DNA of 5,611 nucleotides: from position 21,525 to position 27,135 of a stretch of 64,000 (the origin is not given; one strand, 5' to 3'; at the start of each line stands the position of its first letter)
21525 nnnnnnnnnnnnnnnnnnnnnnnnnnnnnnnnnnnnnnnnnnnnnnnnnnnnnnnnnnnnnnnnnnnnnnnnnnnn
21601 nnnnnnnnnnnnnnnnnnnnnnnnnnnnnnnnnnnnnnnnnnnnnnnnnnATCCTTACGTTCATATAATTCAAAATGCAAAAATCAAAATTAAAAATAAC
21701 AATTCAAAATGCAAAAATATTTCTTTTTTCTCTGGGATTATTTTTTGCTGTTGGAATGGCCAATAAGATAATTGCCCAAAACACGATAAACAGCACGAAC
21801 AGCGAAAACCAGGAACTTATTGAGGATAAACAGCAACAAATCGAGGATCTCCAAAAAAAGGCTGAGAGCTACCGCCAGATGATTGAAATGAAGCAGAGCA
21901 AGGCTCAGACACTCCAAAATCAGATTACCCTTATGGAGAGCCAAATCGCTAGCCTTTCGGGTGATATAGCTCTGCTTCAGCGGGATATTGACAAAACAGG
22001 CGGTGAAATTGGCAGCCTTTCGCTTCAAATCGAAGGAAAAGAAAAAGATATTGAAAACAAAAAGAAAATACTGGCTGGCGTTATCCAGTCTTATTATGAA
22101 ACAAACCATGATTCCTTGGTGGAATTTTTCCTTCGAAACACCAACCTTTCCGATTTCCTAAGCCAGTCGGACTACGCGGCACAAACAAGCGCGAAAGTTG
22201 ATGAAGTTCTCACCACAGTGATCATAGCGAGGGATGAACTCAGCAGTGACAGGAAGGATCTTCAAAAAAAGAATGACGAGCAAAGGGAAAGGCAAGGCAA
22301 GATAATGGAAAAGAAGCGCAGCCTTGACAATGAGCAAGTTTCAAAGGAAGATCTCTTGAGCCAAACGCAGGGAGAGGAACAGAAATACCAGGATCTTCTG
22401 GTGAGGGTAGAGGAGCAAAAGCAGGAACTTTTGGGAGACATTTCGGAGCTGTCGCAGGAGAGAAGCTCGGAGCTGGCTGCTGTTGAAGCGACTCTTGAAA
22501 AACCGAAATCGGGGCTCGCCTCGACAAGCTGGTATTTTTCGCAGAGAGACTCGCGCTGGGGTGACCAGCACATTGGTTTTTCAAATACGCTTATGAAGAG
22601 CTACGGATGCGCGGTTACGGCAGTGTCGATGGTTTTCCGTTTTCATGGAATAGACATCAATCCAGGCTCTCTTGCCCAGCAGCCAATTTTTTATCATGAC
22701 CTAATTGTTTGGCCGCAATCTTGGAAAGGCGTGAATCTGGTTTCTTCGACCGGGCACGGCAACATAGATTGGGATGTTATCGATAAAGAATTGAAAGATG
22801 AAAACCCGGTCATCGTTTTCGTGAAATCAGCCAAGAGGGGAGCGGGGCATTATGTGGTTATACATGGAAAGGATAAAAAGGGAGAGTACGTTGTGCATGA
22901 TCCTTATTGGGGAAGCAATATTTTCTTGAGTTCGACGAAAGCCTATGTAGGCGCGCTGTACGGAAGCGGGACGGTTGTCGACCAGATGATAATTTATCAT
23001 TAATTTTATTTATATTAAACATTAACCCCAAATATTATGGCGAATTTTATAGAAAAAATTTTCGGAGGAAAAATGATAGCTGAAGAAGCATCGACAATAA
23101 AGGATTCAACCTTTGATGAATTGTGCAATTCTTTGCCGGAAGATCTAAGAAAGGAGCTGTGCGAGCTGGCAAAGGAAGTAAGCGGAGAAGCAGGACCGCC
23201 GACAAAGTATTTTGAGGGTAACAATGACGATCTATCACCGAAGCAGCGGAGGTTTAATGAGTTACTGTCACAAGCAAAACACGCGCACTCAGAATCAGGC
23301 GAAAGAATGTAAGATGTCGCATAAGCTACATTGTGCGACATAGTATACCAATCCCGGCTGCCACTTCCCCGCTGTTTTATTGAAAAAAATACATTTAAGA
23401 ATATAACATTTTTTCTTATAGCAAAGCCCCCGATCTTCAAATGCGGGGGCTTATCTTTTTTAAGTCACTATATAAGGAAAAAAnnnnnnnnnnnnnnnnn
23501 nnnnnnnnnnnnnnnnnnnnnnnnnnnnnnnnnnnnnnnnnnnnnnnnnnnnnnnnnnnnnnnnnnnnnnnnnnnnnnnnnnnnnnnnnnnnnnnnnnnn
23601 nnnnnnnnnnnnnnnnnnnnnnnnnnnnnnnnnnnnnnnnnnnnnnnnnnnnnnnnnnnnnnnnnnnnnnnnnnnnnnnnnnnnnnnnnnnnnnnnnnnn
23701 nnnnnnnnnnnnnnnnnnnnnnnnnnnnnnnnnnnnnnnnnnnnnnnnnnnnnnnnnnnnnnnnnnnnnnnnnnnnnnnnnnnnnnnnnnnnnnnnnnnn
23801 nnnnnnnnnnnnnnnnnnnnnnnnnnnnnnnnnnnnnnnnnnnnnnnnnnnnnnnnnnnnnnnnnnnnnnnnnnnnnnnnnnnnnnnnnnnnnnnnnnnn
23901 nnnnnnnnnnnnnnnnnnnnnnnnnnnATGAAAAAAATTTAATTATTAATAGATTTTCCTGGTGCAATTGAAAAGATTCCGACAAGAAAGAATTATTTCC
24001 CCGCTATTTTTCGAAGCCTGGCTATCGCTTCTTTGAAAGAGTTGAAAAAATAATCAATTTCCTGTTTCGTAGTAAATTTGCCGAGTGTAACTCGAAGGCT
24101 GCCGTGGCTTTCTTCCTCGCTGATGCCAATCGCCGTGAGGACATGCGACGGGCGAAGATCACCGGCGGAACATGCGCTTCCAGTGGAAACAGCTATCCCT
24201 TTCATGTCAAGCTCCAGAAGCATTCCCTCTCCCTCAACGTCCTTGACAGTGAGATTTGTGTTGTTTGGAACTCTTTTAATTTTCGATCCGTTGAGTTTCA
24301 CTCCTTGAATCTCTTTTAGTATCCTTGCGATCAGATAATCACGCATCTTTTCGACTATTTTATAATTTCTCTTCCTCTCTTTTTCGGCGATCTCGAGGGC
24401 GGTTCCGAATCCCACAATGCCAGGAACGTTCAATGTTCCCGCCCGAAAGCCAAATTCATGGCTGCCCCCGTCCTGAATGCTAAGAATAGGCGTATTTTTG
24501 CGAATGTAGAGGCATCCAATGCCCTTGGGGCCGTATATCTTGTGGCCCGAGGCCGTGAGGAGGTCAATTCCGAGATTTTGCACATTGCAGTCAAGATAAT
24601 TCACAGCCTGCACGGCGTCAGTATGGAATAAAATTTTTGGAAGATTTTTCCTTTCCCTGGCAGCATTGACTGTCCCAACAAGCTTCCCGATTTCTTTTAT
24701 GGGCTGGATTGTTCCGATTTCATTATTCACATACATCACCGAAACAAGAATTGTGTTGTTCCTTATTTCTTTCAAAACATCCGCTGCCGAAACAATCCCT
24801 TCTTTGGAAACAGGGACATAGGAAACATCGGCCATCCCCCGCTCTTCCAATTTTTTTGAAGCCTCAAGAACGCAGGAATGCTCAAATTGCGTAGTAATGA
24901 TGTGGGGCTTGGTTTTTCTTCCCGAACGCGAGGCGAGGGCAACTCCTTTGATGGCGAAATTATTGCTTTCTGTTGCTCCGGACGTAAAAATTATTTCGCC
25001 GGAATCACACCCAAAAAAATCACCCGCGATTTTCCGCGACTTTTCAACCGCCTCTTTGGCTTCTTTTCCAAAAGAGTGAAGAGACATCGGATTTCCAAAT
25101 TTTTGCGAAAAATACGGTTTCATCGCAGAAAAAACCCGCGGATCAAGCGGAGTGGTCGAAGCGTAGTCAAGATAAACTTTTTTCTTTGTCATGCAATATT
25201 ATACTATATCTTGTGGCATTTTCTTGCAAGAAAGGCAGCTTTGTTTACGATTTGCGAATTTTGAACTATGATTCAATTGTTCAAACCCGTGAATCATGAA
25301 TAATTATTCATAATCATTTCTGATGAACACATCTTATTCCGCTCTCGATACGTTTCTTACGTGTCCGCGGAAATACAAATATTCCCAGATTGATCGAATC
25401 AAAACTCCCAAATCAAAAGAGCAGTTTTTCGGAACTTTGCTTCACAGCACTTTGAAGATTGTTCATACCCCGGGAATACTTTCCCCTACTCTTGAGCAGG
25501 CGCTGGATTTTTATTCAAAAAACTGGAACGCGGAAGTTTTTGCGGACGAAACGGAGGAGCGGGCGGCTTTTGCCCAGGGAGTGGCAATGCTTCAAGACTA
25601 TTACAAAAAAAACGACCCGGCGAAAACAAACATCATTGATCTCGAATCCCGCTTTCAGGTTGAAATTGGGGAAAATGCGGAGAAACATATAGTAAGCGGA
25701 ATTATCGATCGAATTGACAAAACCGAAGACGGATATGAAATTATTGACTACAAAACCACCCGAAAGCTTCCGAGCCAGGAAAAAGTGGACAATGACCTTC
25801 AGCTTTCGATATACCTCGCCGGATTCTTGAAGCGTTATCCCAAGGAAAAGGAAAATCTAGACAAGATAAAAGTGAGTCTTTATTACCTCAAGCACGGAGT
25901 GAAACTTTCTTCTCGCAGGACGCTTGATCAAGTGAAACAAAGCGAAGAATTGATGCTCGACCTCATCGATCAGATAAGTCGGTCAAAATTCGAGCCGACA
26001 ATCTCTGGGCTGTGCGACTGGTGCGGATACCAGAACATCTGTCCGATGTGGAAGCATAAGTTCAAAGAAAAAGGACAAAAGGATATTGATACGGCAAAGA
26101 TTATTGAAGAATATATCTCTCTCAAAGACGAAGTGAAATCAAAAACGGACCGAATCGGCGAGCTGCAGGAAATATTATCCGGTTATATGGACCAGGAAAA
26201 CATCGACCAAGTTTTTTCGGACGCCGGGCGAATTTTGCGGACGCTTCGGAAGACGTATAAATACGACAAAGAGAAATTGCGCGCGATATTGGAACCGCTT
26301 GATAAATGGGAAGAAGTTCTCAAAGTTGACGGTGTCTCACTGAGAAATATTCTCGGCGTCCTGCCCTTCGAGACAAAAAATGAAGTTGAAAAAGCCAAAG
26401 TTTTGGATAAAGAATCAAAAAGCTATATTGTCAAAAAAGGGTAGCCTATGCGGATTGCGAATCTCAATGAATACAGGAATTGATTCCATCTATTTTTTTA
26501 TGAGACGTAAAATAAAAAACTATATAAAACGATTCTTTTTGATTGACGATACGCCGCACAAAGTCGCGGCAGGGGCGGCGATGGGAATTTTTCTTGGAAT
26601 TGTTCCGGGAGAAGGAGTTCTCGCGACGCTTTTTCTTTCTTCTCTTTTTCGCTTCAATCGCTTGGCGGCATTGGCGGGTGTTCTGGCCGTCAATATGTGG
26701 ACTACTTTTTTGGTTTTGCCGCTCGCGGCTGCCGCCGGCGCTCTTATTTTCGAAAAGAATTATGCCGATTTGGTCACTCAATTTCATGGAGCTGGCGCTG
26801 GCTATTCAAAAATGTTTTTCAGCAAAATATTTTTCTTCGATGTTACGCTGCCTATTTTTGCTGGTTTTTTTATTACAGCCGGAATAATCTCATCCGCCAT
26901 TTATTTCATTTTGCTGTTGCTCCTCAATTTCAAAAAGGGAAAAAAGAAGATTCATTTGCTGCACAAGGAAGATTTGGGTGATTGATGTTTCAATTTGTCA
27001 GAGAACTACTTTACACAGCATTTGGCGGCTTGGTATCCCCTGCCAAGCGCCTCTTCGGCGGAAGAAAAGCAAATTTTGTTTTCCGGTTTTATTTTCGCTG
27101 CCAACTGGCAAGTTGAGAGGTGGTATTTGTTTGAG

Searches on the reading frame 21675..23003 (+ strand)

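Call 8: search_protein_families(library=pfam, proteins=[window:21675-23003:+], max_evalue=0.001)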
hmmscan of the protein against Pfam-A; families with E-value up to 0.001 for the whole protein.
window:21675-23003:+ (442 aa): 2 families
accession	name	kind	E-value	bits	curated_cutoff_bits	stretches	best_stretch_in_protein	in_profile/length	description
PF13529.12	Peptidase_C39_2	-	8e-13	49.6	24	1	288-411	6-143/143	Peptidase_C39 like family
PF03412.21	Peptidase_C39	-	8.1e-06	26.1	22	0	376-413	75-108/133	Peptidase C39 family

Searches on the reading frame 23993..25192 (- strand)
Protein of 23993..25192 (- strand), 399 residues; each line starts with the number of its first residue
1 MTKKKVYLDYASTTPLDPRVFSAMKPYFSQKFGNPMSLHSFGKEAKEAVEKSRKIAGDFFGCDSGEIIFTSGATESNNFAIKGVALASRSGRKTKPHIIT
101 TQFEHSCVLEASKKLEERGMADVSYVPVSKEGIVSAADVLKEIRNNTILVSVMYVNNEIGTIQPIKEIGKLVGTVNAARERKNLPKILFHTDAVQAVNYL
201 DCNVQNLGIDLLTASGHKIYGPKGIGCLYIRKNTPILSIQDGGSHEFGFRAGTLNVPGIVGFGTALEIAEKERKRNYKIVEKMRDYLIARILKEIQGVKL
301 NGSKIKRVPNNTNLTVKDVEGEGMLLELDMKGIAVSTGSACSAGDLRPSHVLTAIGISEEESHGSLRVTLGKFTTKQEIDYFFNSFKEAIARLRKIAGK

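Call 55: search_protein_families(library=pfam, proteins=[window:23993-25192:-], max_evalue=0.0001)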
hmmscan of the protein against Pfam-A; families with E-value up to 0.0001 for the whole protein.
window:23993-25192:- (399 aa): 1 family
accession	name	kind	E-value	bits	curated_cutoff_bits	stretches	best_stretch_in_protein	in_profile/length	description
PF00266.25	Aminotran_5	-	2.6e-77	260.8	21.5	1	6-382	1-371/371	Aminotransferase class-V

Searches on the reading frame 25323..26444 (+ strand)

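Call 55: search_protein_families(library=pfam, proteins=[window:25323-26444:+], max_evalue=0.0001)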
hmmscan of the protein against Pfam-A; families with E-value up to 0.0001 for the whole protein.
window:25323-26444:+ (373 aa): 1 family
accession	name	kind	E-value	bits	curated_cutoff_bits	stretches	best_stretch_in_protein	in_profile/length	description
PF12705.13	PDDEXK_1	-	1.3e-34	120.7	22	1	3-241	2-247/247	PD-(D/E)XK nuclease superfamily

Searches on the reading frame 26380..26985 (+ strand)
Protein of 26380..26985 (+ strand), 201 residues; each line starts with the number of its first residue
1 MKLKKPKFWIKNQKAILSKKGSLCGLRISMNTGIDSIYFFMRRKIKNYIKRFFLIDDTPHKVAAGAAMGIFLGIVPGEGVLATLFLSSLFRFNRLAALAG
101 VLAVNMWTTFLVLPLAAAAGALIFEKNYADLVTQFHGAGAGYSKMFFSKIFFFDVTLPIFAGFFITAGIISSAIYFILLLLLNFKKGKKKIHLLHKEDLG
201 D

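Call 55: search_protein_families(library=pfam, proteins=[window:26380-26985:+], max_evalue=0.0001)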
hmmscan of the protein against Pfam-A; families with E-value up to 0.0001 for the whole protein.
window:26380-26985:+ (201 aa): 1 family
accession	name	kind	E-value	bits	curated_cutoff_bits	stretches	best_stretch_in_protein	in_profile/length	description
PF09835.14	DUF2062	-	3.8e-18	66.3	27.4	1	43-189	2-145/147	Uncharacterized protein conserved in bacteria (DUF2062)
